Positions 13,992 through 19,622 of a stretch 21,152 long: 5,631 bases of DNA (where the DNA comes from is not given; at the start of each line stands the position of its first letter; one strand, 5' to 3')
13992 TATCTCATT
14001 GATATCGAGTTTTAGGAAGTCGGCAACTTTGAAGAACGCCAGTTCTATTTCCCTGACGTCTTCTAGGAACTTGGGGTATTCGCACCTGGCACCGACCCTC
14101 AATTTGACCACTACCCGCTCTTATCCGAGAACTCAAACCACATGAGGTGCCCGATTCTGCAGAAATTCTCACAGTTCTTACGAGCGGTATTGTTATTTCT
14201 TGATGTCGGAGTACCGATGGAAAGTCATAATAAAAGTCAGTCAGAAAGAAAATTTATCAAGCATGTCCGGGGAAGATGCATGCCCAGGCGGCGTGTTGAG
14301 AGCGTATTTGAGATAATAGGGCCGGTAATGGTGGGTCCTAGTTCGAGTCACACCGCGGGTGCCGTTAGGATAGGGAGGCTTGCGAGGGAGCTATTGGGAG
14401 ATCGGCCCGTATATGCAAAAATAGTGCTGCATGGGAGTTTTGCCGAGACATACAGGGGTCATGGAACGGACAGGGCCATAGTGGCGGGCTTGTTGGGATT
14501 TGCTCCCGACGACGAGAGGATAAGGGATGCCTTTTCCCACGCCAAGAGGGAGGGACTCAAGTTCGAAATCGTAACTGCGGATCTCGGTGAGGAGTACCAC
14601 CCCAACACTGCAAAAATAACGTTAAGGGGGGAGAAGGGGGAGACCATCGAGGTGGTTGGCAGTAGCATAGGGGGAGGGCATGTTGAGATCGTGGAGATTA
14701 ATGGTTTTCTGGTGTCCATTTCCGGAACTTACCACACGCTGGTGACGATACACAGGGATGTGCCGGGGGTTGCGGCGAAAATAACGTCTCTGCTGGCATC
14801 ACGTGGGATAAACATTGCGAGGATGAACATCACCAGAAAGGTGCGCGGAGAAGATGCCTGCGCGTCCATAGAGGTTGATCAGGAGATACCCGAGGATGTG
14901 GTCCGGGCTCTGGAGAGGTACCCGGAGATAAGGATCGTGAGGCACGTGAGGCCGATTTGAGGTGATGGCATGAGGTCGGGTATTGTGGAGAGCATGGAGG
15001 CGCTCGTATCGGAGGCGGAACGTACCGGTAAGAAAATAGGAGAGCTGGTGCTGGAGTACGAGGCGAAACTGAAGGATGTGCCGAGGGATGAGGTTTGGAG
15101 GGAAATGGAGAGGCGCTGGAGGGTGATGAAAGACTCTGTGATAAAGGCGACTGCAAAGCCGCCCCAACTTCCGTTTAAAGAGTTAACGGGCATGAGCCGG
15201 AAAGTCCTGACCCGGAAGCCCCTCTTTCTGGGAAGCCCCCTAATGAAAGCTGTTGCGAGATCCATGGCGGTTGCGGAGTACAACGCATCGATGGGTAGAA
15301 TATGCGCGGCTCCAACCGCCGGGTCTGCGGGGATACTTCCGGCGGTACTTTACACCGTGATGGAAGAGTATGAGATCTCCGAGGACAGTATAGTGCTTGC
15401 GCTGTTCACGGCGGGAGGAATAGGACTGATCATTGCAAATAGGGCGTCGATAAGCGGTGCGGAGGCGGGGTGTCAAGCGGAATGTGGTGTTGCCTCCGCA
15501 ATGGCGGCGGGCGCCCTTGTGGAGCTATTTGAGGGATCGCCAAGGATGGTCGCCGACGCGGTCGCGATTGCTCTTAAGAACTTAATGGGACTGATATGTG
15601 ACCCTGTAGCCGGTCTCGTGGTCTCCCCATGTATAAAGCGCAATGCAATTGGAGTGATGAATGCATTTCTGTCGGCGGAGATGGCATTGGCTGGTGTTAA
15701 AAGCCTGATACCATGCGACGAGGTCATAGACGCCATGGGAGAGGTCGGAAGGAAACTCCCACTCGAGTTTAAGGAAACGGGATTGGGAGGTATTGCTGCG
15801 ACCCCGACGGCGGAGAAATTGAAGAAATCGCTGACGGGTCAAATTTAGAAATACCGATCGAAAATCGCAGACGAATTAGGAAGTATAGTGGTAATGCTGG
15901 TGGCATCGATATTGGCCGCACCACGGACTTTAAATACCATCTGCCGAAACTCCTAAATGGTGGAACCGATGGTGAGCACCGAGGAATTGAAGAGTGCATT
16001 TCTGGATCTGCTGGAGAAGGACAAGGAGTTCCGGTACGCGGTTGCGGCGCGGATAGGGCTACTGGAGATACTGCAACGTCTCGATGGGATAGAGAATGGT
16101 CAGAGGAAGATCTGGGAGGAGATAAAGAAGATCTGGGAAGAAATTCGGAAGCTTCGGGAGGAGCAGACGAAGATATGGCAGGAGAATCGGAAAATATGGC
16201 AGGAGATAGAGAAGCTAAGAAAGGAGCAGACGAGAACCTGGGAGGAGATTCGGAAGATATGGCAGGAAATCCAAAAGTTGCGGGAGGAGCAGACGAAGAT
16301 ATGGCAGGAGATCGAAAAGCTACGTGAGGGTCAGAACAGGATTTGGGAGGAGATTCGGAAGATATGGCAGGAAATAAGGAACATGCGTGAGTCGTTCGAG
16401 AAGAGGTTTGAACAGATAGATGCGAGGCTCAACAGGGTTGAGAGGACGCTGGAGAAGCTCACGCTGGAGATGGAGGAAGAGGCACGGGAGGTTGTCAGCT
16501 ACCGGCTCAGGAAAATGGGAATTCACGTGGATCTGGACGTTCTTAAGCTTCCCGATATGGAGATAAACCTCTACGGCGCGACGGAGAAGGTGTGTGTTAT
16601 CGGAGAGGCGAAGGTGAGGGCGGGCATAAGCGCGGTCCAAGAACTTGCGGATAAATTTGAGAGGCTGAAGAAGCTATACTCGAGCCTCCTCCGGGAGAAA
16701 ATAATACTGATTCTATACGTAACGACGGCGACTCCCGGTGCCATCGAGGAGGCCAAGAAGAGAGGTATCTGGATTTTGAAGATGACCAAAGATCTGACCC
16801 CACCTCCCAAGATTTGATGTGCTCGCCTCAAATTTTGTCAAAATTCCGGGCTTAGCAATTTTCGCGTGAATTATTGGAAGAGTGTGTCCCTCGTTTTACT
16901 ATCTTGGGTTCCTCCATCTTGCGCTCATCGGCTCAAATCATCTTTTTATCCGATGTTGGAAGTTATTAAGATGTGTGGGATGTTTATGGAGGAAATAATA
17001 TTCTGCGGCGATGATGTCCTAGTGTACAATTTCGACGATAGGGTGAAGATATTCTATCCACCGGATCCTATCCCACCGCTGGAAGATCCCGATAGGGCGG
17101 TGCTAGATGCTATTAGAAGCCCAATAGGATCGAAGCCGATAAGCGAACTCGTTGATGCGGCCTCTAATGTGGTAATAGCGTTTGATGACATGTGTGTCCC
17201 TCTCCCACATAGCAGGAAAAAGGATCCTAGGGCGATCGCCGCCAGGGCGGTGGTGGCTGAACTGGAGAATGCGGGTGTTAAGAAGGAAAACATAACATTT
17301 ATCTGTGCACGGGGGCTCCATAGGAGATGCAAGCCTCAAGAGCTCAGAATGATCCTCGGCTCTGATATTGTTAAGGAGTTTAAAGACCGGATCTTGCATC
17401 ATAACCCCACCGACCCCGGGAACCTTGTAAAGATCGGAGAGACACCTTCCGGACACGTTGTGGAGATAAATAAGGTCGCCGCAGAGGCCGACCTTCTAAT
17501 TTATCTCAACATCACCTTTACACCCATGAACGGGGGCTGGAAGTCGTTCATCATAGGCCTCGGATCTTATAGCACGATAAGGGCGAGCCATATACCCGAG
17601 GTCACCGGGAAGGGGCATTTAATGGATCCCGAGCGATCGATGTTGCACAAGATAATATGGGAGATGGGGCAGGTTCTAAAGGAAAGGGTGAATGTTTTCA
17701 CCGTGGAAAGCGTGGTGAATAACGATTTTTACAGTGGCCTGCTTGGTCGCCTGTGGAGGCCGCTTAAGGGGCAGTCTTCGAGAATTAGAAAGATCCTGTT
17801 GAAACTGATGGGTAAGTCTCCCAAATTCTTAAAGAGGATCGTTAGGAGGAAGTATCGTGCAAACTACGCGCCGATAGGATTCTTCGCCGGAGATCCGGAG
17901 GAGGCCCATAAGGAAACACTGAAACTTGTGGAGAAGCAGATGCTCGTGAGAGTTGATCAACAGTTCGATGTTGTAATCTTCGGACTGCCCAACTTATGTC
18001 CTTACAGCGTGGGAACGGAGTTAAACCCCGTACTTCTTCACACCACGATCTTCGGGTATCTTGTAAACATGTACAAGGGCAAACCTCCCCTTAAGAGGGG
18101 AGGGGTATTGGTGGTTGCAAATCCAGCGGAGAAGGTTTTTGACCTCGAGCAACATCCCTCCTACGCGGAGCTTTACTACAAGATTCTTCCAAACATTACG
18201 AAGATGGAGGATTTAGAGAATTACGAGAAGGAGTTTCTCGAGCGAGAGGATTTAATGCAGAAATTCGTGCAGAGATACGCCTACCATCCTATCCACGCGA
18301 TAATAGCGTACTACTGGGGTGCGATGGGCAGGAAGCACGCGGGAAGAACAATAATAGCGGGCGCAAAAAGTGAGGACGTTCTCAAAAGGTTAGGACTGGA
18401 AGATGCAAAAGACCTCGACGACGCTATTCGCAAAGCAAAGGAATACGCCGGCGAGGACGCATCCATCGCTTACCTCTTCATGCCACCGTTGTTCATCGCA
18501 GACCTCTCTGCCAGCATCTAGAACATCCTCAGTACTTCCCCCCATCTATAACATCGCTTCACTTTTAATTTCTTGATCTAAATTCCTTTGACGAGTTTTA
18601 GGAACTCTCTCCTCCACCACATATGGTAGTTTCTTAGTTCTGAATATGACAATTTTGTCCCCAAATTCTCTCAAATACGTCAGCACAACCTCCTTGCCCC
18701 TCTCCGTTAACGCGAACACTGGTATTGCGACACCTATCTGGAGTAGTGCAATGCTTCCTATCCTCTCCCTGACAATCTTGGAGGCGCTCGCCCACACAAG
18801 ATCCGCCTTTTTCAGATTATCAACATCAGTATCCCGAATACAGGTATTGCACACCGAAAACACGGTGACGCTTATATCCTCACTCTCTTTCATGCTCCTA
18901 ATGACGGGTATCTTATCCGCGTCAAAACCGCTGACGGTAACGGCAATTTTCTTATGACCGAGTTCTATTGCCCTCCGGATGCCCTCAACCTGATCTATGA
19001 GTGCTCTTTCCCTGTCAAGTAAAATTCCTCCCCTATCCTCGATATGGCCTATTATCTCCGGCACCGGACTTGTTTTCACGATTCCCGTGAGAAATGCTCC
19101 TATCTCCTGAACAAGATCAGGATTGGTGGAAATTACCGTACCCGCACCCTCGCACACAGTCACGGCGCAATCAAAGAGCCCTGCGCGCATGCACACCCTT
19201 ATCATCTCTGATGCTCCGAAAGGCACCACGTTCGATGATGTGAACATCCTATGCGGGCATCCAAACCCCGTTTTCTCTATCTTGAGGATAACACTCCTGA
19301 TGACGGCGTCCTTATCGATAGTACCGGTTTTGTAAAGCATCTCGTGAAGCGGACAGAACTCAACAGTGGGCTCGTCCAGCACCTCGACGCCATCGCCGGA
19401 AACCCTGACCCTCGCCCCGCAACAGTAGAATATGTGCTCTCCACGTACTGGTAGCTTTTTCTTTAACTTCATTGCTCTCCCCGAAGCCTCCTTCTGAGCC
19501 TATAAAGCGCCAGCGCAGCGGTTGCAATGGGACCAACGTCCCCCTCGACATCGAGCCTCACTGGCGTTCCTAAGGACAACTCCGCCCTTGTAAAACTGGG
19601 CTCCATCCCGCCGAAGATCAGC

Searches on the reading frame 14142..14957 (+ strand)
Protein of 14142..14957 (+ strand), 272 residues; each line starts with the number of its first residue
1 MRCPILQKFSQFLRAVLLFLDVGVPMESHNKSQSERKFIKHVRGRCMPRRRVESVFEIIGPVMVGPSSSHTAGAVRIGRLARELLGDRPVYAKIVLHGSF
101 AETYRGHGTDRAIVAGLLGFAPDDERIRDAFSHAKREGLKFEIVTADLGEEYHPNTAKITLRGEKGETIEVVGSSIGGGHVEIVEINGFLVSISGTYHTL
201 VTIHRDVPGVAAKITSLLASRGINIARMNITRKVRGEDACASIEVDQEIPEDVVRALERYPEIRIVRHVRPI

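Call 49: search_protein_families(library=pfam, proteins=[window:14142-14957:+], max_evalue=0.001)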
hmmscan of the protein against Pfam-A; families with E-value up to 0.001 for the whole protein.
window:14142-14957:+ (272 aa): 3 families
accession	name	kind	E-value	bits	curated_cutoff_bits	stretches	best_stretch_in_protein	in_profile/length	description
PF03315.21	SDH_beta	-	6.4e-16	59.5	26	1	54-180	1-149/155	Serine dehydratase beta chain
PF01842.31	ACT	-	1.6e-10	41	27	1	198-261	1-65/66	ACT domain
PF22629.2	ACT_AHAS_ss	-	7.7e-07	29.6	27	1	202-261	3-63/67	AHAS small subunit-like ACT domain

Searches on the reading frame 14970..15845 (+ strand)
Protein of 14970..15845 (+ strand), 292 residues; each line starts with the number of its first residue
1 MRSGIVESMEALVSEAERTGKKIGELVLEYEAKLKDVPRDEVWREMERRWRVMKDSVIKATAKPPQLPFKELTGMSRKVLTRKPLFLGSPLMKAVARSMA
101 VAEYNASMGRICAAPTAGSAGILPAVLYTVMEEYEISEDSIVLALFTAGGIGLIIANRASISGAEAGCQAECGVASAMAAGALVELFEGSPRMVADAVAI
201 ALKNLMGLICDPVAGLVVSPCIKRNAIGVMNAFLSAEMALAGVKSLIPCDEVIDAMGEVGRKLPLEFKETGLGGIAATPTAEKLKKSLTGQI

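Call 49: search_protein_families(library=pfam, proteins=[window:14970-15845:+], max_evalue=0.001)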
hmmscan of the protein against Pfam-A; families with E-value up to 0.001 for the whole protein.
window:14970-15845:+ (292 aa): 1 family
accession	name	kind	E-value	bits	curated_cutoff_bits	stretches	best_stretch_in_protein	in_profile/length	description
PF03313.21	SDH_alpha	-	2.4e-79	267.1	26.4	1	19-276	2-260/260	Serine dehydratase alpha chain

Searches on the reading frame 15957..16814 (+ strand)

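Call 49: search_protein_families(library=pfam, proteins=[window:15957-16814:+], max_evalue=0.001)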
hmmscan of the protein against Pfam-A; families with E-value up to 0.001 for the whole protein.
window:15957-16814:+ (286 aa): 5 families
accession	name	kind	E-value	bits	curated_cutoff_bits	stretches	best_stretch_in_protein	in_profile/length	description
PF00804.31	Syntaxin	-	3.2e-06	27.5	26.7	1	97-177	3-79/157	Syntaxin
PF17675.6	APG6_N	-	0.00011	23.1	45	0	85-146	33-96/132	Apg6 coiled-coil region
PF06156.18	YabA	-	0.00047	21.2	30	0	51-92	12-60/103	Initiation control protein YabA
PF12699.13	phiKZ_IP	-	0.0006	19.6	27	0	50-100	297-347/387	phiKZ-like phage internal head proteins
PF06160.17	EzrA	-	0.00076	18.3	39.6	0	82-174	101-186/557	Septation ring formation regulator, EzrA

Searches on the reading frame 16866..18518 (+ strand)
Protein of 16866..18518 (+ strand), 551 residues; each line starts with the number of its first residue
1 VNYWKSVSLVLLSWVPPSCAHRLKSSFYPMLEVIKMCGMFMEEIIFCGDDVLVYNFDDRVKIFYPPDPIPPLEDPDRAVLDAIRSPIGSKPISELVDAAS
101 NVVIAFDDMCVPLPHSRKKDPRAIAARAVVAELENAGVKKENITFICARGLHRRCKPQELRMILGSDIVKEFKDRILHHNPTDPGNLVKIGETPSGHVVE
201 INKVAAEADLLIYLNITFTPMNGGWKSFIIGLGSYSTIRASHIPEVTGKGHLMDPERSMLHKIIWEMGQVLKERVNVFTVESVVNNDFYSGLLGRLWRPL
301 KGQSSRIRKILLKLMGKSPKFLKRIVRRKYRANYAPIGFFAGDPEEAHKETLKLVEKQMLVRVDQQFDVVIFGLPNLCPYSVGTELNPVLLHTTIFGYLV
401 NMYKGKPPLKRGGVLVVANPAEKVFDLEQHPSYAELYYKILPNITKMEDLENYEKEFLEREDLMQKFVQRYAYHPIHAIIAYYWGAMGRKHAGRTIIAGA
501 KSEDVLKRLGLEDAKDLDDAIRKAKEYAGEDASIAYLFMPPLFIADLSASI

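Call 49: search_protein_families(library=pfam, proteins=[window:16866-18518:+], max_evalue=0.001)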
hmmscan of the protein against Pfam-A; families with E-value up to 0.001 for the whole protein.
window:16866-18518:+ (551 aa): 1 family
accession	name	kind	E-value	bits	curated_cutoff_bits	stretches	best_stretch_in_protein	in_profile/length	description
PF09861.14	Lar_N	-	5.6e-42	143.7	23.3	1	63-243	18-193/204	Lactate racemase N-terminal domain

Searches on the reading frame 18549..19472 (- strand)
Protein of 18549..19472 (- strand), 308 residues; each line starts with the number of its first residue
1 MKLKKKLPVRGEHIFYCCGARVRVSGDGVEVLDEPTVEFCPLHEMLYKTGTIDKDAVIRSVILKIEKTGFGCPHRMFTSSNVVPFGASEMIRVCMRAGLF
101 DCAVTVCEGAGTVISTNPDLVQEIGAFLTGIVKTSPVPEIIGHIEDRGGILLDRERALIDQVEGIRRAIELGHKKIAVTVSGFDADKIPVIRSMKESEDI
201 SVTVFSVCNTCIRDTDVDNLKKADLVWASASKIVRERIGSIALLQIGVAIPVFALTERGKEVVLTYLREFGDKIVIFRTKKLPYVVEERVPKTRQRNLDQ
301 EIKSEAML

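Call 49: search_protein_families(library=pfam, proteins=[window:18549-19472:-], max_evalue=0.001)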
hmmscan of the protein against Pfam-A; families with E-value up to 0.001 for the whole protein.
window:18549-19472:- (308 aa): 1 family
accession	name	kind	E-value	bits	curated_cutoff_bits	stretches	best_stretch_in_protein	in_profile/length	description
PF09872.14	DUF2099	-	5.8e-78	262.1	25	1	13-265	1-254/257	Uncharacterized protein conserved in archaea (DUF2099)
